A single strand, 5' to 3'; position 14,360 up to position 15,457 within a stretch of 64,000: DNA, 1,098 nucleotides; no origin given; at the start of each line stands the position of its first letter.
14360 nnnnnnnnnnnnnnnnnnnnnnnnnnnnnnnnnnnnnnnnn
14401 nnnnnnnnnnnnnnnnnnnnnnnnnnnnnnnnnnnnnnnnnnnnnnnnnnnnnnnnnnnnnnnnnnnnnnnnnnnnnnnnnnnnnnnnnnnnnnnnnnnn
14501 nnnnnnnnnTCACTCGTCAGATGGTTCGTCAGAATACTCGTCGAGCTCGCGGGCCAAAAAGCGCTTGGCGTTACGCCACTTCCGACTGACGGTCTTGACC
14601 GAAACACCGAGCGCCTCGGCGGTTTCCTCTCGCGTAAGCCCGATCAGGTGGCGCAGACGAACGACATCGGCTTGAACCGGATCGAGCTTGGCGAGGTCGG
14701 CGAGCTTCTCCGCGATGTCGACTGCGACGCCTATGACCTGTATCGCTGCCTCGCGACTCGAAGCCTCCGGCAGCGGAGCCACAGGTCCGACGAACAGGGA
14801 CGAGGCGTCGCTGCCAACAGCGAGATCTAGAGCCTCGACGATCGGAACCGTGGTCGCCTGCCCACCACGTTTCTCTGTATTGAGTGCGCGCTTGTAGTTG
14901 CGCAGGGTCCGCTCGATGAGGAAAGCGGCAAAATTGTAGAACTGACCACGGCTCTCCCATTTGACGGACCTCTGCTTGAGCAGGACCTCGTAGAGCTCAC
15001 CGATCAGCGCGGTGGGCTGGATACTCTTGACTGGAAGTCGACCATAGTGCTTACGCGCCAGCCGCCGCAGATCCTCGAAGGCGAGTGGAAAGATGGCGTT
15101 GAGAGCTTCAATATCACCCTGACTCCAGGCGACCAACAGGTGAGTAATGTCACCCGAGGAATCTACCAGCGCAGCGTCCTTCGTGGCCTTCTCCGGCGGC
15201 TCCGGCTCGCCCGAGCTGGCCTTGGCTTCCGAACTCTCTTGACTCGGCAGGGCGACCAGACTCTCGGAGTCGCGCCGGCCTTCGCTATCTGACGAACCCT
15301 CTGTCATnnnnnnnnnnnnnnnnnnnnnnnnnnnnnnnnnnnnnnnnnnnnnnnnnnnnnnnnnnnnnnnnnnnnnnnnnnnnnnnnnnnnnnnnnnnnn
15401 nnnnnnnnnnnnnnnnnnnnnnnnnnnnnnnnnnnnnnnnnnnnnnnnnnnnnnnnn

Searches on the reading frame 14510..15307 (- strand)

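Call 44: search_protein_families(library=pfam, proteins=[window:14510-15307:-], max_evalue=0.00001)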
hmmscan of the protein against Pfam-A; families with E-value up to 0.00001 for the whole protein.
window:14510-15307:- (265 aa): 3 families
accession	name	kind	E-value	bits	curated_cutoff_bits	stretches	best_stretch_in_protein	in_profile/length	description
PF07638.17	Sigma70_ECF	-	5.5e-31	108.3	21.1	1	53-256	3-184/185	ECF sigma factor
PF08281.18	Sigma70_r4_2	-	4.4e-08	33.1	25.7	1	205-251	8-54/54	Sigma-70, region 4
PF04545.22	Sigma70_r4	-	4e-07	29.9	24.1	1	205-247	2-44/50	Sigma-70, region 4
